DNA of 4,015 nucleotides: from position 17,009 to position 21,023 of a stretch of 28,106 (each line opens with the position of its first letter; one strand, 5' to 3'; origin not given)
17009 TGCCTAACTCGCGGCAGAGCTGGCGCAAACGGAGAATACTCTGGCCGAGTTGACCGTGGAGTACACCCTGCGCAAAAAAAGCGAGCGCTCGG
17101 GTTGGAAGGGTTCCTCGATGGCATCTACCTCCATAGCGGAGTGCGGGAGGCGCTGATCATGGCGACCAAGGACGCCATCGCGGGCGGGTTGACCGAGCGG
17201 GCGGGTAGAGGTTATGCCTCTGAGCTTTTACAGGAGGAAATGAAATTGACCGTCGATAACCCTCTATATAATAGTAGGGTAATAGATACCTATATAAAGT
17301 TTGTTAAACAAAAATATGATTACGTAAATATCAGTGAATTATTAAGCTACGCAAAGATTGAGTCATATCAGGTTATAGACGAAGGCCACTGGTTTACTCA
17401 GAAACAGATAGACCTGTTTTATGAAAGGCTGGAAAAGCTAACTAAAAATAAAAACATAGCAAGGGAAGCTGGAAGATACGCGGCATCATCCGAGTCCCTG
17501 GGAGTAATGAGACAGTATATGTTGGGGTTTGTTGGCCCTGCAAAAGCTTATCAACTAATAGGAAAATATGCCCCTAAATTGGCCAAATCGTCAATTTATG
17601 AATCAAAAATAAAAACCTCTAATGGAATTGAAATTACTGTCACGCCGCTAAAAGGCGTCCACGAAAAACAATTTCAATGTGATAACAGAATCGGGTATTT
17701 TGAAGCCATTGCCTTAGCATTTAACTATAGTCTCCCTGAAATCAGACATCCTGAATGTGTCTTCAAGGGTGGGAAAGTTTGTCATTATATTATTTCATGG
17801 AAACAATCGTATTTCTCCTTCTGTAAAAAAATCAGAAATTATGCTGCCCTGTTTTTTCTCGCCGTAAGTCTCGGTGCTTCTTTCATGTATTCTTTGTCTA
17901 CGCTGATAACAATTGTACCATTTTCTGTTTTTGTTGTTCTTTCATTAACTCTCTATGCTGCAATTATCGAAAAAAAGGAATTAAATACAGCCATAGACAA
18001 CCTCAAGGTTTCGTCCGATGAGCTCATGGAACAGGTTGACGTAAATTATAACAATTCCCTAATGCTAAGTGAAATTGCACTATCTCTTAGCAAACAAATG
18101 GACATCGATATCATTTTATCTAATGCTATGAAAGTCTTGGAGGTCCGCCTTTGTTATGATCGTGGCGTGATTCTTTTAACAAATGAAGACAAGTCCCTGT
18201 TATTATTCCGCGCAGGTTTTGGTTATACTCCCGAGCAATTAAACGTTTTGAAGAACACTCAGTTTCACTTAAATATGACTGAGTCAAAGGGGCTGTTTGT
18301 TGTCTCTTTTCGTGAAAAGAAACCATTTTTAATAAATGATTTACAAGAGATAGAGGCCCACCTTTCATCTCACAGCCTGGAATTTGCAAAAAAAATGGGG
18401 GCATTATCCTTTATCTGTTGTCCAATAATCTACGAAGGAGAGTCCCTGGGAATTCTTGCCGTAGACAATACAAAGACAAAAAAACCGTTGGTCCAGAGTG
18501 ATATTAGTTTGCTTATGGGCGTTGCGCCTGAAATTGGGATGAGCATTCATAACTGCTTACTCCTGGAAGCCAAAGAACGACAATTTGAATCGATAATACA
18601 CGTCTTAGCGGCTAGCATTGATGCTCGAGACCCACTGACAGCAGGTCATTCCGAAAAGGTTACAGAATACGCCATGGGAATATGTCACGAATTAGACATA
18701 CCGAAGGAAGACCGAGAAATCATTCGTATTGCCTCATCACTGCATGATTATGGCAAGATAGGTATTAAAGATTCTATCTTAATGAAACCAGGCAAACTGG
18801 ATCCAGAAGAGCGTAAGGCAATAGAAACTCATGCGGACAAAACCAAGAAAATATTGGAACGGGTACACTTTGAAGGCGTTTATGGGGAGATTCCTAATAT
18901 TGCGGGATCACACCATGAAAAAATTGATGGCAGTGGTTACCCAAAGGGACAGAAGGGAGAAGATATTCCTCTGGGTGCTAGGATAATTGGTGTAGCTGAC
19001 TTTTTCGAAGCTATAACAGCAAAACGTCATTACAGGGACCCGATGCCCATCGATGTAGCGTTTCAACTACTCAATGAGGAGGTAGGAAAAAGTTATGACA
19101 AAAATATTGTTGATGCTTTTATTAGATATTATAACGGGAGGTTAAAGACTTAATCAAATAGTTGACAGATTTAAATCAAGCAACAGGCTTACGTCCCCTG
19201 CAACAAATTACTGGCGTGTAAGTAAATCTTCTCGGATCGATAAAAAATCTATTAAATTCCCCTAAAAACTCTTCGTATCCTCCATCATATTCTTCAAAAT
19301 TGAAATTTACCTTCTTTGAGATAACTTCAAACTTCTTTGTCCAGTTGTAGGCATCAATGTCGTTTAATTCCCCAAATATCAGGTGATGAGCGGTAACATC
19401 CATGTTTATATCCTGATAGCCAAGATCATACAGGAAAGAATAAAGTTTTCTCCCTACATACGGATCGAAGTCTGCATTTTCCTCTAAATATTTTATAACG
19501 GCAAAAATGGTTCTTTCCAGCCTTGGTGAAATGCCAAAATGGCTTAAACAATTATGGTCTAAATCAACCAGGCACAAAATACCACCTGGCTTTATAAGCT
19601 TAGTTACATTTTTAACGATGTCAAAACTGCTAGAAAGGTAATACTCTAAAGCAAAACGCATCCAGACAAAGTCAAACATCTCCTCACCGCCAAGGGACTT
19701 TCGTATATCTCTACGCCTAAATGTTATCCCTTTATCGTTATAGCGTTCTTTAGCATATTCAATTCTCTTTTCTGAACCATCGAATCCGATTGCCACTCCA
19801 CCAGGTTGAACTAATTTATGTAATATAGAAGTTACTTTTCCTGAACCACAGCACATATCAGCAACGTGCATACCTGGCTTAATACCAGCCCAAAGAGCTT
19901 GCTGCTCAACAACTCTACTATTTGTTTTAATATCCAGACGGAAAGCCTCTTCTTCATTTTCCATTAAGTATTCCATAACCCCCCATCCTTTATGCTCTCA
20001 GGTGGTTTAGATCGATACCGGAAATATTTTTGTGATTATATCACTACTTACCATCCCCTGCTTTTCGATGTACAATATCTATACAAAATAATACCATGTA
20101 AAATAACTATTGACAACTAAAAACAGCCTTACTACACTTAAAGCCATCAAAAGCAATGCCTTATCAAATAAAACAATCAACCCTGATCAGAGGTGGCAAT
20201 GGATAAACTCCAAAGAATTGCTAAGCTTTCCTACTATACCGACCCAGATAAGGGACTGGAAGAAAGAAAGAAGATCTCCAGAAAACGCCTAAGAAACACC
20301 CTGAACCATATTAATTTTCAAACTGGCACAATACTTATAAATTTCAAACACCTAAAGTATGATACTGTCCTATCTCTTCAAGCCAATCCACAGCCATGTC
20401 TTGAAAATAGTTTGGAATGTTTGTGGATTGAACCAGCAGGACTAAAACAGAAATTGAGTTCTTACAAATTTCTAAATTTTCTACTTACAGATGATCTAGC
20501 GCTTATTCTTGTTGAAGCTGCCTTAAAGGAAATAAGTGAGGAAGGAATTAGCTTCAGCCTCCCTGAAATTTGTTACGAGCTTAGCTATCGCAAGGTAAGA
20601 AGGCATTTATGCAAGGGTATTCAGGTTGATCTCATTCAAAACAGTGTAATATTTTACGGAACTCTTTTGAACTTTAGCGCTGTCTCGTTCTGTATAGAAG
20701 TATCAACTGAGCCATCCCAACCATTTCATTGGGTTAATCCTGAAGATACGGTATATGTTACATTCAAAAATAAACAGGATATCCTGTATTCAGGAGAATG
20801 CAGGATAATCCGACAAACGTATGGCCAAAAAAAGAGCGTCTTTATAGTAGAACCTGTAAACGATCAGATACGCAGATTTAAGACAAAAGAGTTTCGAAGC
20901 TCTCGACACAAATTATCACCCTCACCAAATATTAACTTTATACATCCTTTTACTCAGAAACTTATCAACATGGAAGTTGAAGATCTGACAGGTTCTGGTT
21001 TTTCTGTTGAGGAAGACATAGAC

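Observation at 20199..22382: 729-aa protein with tandem degenerate PilZ-like domains fused to a large unrecognised C-terminal half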

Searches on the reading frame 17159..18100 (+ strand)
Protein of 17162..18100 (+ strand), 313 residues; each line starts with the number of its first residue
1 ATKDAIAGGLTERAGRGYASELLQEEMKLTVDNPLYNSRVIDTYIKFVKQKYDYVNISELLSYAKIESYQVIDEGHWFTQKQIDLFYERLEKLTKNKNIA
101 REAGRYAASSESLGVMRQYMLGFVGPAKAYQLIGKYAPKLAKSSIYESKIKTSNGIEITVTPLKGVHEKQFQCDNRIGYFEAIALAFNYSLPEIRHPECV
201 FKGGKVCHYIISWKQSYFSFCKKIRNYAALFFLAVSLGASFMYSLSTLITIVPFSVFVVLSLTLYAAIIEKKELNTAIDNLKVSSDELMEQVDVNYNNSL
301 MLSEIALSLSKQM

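Call 45: search_solved_structures(query=window:17162-18100:+, max_evalue=10)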
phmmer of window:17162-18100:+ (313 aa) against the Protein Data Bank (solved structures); distinct sequences matched with E-value up to 10: 0.

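Call 46: search_protein_families(library=pfam, proteins=[window:17162-18100:+], max_evalue=10)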
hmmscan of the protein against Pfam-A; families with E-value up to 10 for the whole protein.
window:17162-18100:+ (313 aa): 0 families

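Call 60: search_solved_structures(query=A4, max_evalue=10, show_alignments=2)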
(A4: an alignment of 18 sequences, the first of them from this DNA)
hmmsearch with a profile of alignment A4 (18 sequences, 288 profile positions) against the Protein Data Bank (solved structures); distinct sequences matched with E-value up to 10: 1.
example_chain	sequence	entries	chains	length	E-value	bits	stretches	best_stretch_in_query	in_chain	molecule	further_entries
2xu6_A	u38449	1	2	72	0.81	12.1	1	235-280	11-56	MDV1 COILED COIL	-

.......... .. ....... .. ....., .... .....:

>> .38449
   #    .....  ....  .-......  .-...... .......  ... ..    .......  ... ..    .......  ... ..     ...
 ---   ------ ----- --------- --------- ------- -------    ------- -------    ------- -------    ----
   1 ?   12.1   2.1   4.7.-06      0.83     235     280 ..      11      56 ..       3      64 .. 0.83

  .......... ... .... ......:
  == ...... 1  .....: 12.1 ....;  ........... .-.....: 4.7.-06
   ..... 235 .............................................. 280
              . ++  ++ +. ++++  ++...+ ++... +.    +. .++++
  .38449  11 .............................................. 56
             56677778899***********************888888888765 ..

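Call 61: search_protein_families(library=pfam, alignment_id=A4, max_evalue=1)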
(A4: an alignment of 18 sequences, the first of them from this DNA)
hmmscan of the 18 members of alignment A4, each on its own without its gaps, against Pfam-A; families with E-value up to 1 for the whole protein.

A. member 1, seq(313 aa): 0 families

B. families by the number of members that match (of 18 scanned): 18 families
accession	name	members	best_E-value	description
PF12625.12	Arabinose_bd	8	1.4e-07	Arabinose-binding domain of AraC transcription regulator, N-term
PF02830.23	V4R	4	0.012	V4R domain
PF24226.1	DUF7442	3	0.026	Phage membrane protein Family of unknown function (DUF7442)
PF02326.20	YMF19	1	0.0037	Plant ATP synthase F0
PF04383.19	KilA-N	1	0.021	KilA-N domain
PF01925.25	TauE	1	0.024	Sulfite exporter TauE/SafE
PF23786.1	Baseplate_wedge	1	0.026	Phage baseplate wedge subunit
PF04977.20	DivIC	1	0.029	Septum formation initiator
PF21700.4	EGF_DL_JAG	1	0.029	Delta-like/Jagged, EGF-like domain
PF25568.1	AAA_lid_At3g28540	1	0.06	At3g28540-like, AAA+ ATPase lid domain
PF18320.6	Csc2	1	0.061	Csc2 Crispr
PF07858.18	LEH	1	0.062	Limonene-1,2-epoxide hydrolase catalytic domain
PF21070.2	IcmF_helical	1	0.1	Type VI secretion protein IcmF helical domain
PF17514.7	DUF5442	1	0.12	Family of unknown function (DUF5442)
PF06265.16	YutD-like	1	0.13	Putative antitoxin YutD-like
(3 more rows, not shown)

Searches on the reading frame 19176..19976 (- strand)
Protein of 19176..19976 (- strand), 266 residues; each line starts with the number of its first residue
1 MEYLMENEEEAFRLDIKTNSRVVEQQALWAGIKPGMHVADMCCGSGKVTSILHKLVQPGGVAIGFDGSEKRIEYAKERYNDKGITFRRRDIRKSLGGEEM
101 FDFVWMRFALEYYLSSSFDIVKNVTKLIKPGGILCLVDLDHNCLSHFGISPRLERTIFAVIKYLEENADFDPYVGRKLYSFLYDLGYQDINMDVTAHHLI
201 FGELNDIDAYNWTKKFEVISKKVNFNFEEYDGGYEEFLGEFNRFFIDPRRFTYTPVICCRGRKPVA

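Call 3: search_protein_families(library=pfam, proteins=[window:19176-19976:-], max_evalue=1)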
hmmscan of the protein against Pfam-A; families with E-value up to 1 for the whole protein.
window:19176-19976:- (266 aa): 15 families
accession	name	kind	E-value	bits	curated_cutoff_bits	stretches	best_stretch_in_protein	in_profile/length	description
PF13847.12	Methyltransf_31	-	3.8e-14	53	27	1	32-140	1-113/145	Methyltransferase domain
PF13649.12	Methyltransf_25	-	6.3e-13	49.7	27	1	38-132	1-97/97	Methyltransferase domain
PF08241.18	Methyltransf_11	-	1.3e-11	45.4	21.2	1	40-135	2-94/95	Methyltransferase domain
PF08242.18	Methyltransf_12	-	8.1e-09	36.6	30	1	40-134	2-98/98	Methyltransferase domain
PF13489.12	Methyltransf_23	-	2.9e-08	34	27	1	28-165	16-130/164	Methyltransferase domain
PF01209.24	Ubie_methyltran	-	6.6e-07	29.4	20.1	1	31-143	44-158/233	ubiE/COQ5 methyltransferase family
PF01135.25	PCMT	-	0.00014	22.1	20.3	1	29-84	68-123/210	Protein-L-isoaspartate(D-aspartate) O-methyltransferase (PCMT)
PF08704.16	GCD14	-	0.0011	19.2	26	1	32-135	38-143/247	tRNA methyltransferase complex GCD14 subunit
PF01728.25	FtsJ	-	0.0033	17.8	24.1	1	32-94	19-78/181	FtsJ-like methyltransferase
PF03291.22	mRNA_G-N7_MeTrfase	-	0.012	15.2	26.6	1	36-83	63-108/315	mRNA (guanine-N(7))-methyltransferase domain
PF01189.24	Methyltr_RsmB-F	-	0.014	15.5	27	1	34-102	8-81/199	16S rRNA methyltransferase RsmB/F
PF01555.25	N6_N4_Mtase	-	0.023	15.1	26.7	0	110-215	25-83/221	DNA methylase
PF07021.18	MetW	-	0.031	14.3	21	1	31-110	10-85/193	Methionine biosynthesis protein MetW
PF05175.20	MTS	-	0.056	13.5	23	1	36-138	33-140/170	Methyltransferase small domain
PF13679.12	Methyltransf_32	-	0.09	13.2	27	1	33-83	24-77/143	Methyltransferase domain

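Call 4: search_protein_families(library=ncbifam, proteins=[window:19176-19976:-], max_evalue=1)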
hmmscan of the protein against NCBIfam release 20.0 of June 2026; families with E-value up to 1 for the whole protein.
window:19176-19976:- (266 aa): 36 families (the best 25 are shown)
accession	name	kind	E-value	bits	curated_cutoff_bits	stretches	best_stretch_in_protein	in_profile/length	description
NF001244.0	PRK00216.1-5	equivalog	7.2e-12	45.1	216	1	29-141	43-158/236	bifunctional demethylmenaquinone methyltransferase/2-methoxy-6-polyprenyl-1,4-benzoquinol methylase UbiE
NF001243.0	PRK00216.1-4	equivalog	1.5e-08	34.3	235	1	31-138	44-153/237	demethylmenaquinone methyltransferase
NF045667.1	MTase_DVU1556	equivalog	3.5e-08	33.1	155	1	26-140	14-123/213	DVU_1556 family methyltransferase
NF043040.1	corrin_prot_MT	hypoth_equivalog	5.1e-08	32.6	180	1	26-163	32-174/216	corrinoid protein-associated methyltransferase CpaM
TIGR01983.1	UbiG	equivalog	9.3e-08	31.6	102.95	1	24-147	49-162/228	bifunctional 2-polyprenyl-6-hydroxyphenol methylase/3-demethylubiquinol 3-O-methyltransferase UbiG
TIGR01934.1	MenG_MenH_UbiE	subfamily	9.3e-08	31.6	158.35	1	29-140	34-145/223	ubiquinone/menaquinone biosynthesis methyltransferase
TIGR02752.1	MenG_heptapren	equivalog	1.3e-07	31.4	419.85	1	32-139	43-152/231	demethylmenaquinone methyltransferase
NF001240.0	PRK00216.1-1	equivalog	8.8e-07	28.2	378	1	30-141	59-173/251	bifunctional demethylmenaquinone methyltransferase/2-methoxy-6-polyprenyl-1,4-benzoquinol methylase UbiE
TIGR02072.1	BioC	equivalog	2.5e-06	27.5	184.95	1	37-145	37-141/244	malonyl-ACP O-methyltransferase BioC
NF045825.1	FAmtase_mtf2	equivalog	4.6e-06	26.1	400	1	5-140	34-162/248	fatty-acid O-methyltransferase Mtf2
NF041537.1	ArsM_AhpD_UU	exception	5.2e-06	25.5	510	1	32-138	74-182/345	arsenite methyltransferase/AhpD domain selenoprotein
NF045823.1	PthPhpthDimycoMt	equivalog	6.8e-06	25.4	300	1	5-141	42-171/256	phthiotriol/phenolphthiotriol dimycocerosates methyltransferase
NF047649.1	MTase_UXPK_star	exception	7.1e-06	25.2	460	1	31-139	74-184/283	methyltransferase/UXPK-star double selenoprotein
NF041536.1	ArsM_DUF2284_UU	exception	1.7e-05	23.4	575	1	32-138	74-182/459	arsenite methyltransferase/DUF2284 domain selenoprotein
NF010703.0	PRK14103.1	equivalog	1.8e-05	24.3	320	1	33-136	28-124/256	trans-aconitate 2-methyltransferase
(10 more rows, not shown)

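Call 44: search_solved_structures(query=window:19176-19976:-, max_evalue=0.001)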
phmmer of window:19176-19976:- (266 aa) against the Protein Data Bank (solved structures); distinct sequences matched with E-value up to 0.001: 16.
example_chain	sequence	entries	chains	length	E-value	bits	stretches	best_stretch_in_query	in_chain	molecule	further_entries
3mgg_A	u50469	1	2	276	1.4e-11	47.5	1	8-194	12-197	Methyltransferase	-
9un4_A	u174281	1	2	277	9.7e-08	34.9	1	30-143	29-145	Juvenile hormone acid O-methyltransferase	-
5m58_A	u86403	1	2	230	9.8e-08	34.9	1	26-141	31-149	C-methyltransferase CouO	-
9xyq_A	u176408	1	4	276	1.3e-07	34.5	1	34-236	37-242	juvenile hormone acid methyltransferase JHAMT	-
9xyo_A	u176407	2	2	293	1.5e-07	34.3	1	34-235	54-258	juvenile hormone acid methyltransferase | juvenile hormone acid methyltransferase JHAMT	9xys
5mgz_A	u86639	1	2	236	7.2e-07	32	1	7-135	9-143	8-demethylnovobiocic acid C(8)-methyltransferase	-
3bkw_A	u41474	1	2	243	7.3e-06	28.7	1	34-134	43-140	S-adenosylmethionine dependent methyltransferase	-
3dh0_A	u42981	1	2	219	1e-05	28.3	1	30-139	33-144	SAM dependent methyltransferase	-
7pd7_A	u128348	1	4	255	4.3e-05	26.2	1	37-133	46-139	Methyltransferase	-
6uak_A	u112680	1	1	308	5.5e-05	25.9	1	28-137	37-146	SAM dependent methyltransferase LahSB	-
5f8c_A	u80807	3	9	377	0.00013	24.6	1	32-150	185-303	Methyltransferase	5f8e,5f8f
6f5z_A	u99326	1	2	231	0.00014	24.5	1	32-146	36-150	24-sterol C-methyltransferase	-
9ri2_A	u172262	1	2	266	0.00024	23.8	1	33-177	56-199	Methyltransferase, putative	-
9rfr_A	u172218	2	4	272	0.00026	23.7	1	33-136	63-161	Ubiquinone biosynthesis O-methyltransferase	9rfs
3l8d_A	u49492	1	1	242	0.00048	22.8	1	32-151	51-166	Methyltransferase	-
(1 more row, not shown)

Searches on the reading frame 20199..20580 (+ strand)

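Call 46: search_protein_families(library=pfam, proteins=[window:20199-20580:+], max_evalue=10)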
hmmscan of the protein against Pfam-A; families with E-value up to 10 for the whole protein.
window:20199-20580:+ (127 aa): 1 family
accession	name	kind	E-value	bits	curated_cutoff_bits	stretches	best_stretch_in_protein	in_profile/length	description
PF01766.23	Birna_VP2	-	0.21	11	27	1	31-72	113-152/442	Birnavirus VP2 protein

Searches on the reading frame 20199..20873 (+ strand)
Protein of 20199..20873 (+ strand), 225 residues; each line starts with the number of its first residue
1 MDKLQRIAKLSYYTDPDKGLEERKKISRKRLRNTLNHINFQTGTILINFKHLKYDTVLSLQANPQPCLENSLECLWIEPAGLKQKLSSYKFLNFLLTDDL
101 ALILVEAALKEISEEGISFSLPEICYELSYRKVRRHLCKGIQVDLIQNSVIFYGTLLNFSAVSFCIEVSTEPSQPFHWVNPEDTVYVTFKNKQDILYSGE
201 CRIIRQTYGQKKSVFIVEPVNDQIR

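Call 47: predict_structure(alignment_id=A3)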
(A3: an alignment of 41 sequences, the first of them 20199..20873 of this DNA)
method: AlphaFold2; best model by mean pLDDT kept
length: 225 residues; sequences in the alignment: 41
mean_pLDDT: 78.7   pTM: 0.56
mean pLDDT of the five models: 78.7, 78.4, 78.4, 77.2, 76.7
residues with pLDDT >= 90: 37; 70-90: 140; 50-70: 31; < 50: 17
segments of 3 or more residues with pLDDT < 50: 1-6, 13-21
pLDDT, mean of each block of 10 residues (from residue 1): 47 45 76 88 86 83 88 87 82 80 86 90 78 67 87 87 83 60 87 85 80 85 60
secondary structure, 60 per line:
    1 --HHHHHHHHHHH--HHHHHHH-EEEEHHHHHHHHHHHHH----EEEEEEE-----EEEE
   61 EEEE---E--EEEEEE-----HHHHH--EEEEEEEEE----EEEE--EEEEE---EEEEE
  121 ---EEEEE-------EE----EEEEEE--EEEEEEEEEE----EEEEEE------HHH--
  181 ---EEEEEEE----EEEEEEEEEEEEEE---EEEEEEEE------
elements in order: H3-13 H16-22 E24-27 H28-40 E45-51 E57-64 E71-76 H82-86 E89-97 E102-105 E108-112 E116-120 E124-128 E142-147 E150-159 E164-169 E184-190 E195-208 E212-219

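Call 50: fold_search(model_id=the predicted structure, library=pdb)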
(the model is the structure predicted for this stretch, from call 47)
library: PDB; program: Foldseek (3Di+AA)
matches with E <= 10: 962; with E <= 0.001: 17
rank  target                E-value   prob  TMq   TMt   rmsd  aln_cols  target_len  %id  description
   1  2rde_A                6.5e-07  1.00  0.45  0.45   7.7       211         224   12  Crystal structure of VCA0042 complexed with c-di-GMP (released 2007-10-30)
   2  3kyf                  3.1e-06  1.00  0.38  0.37  11.2       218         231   16  Crystal structure of P4397 complexed with c-di-GMP (released 2010-04-14)
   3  5ejl                  3.1e-06  1.00  0.35  0.34  10.7       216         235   13  MrkH, A novel c-di-GMP dependence transcription regulatory factor. (released 2016-10-19)
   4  5kgo_A                3.3e-06  1.00  0.36  0.37  11.8       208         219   12  Structure of K. pneumonia MrkH-c-di-GMP complex (released 2016-08-17)
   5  2rde_B                3.6e-06  1.00  0.46  0.46   7.5       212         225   11  Crystal structure of VCA0042 complexed with c-di-GMP (released 2007-10-30)
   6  5kec_D                6.4e-06  1.00  0.35  0.35  12.9       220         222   14  Structure of K. pneumonia MrkH in its apo state. (released 2016-08-17)
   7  1yln                  7.9e-06  1.00  0.39  0.39  14.3       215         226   12  The Crystal Structure of the Protein of Unknown Function VCA0042 from Vibrio cholerae O1 (released 2005-03-08)
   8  5kec_A                8.4e-06  1.00  0.33  0.32  13.3       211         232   12  Structure of K. pneumonia MrkH in its apo state. (released 2016-08-17)
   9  5y6f                  8.8e-06  1.00  0.35  0.35  11.0       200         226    8  Crystal structure of YcgR in complex with c-di-GMP from Escherichia coli (released 2018-07-18)
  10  5kgo_D                1.1e-05  1.00  0.36  0.35  11.2       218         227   12  Structure of K. pneumonia MrkH-c-di-GMP complex (released 2016-08-17)
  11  5ked_A                1.5e-05  1.00  0.31  0.31  13.4       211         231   13  Structure of the 2.65 Angstrom P2(1) crystal of K. pneumonia MrkH (released 2016-08-17)
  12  5vx6_A                1.7e-05  1.00  0.41  0.43   7.9       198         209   10  Structure of Bacillus subtilis Inhibitor of motility (MotI/DgrA) (released 2017-11-22)
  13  2gjg                  2.5e-05  1.00  0.36  0.33  12.4       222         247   14  CRYSTAL STRUCTURE OF A PILZ-CONTAINING PROTEIN (PP4397) FROM PSEUDOMONAS PUTIDA KT2440 AT 2.25 A RESOLUTION (released 2006-04-25)
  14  5ked_B                3.2e-05  1.00  0.36  0.36  13.2       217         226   12  Structure of the 2.65 Angstrom P2(1) crystal of K. pneumonia MrkH (released 2016-08-17)
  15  5vx6_B                4.2e-05  1.00  0.30  0.32  11.6       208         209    8  Structure of Bacillus subtilis Inhibitor of motility (MotI/DgrA) (released 2017-11-22)
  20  5xly_B                7.7e-03  1.00  0.29  0.48   3.6        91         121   16  Crystal structure of CheR1 in complex with c-di-GMP-bound MapZ (released 2017-08-23)
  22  5y4r_D                1.4e-02  1.00  0.31  0.55   3.4        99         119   16  Structure of a methyltransferase complex (released 2017-11-29)
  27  5y4r_C                2.6e-02  1.00  0.29  0.50   4.1        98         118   16  Structure of a methyltransferase complex (released 2017-11-29)
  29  4i86_A                3.3e-02  1.00  0.28  0.56   3.5        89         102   22  Crystal structure of PilZ domain of CeSA from cellulose synthesizing bacterium (released 2013-04-03)
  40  4i86_B                6.9e-02  1.00  0.29  0.58   3.4        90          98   22  Crystal structure of PilZ domain of CeSA from cellulose synthesizing bacterium (released 2013-04-03)
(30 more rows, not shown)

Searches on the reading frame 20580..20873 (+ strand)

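Call 46: search_protein_families(library=pfam, proteins=[window:20580-20873:+], max_evalue=10)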
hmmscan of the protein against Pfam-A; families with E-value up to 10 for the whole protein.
window:20580-20873:+ (98 aa): 1 family
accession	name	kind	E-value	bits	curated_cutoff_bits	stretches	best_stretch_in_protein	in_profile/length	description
PF05913.16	MupG_C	-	0.099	13.3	24.4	1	57-90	60-93/116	6-phospho-N-acetylmuramidase, C-terminal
